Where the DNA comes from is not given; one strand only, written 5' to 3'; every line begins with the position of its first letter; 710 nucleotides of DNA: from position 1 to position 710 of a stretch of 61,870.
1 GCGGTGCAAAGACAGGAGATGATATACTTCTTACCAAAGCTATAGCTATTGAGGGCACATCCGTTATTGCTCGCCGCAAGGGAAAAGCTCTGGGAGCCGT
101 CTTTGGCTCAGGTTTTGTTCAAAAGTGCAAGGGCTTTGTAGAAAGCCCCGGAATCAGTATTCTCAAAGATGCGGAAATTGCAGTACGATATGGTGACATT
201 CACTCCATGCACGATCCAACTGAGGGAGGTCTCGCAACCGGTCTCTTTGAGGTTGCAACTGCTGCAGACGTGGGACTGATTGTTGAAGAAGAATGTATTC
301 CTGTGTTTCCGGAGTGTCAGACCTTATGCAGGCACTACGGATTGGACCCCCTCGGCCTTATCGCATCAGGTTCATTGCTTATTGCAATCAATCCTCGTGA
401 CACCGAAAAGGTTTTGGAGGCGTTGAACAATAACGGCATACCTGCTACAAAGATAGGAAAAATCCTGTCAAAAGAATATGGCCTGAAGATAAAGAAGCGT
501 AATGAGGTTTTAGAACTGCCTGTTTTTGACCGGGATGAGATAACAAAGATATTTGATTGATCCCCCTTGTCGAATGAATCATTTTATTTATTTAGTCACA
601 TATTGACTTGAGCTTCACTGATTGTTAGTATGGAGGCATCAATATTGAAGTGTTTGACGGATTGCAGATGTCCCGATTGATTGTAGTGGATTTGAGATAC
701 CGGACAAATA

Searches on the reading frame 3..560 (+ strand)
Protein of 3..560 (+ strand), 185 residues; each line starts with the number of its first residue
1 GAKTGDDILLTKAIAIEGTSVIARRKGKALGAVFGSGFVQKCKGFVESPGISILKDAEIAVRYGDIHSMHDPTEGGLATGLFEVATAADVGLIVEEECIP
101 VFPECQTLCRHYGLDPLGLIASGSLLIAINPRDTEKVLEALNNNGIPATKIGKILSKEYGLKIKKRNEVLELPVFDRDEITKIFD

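Call 71: search_protein_families(library=pfam, proteins=[window:3-560:+], max_evalue=0.001)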
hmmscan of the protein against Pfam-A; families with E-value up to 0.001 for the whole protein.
window:3-560:+ (185 aa): 1 family
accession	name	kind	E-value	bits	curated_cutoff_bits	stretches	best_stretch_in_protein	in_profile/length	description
PF02769.27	AIRS_C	-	1.2e-19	71.5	23.1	1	3-157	1-148/156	AIR synthase related protein, C-terminal domain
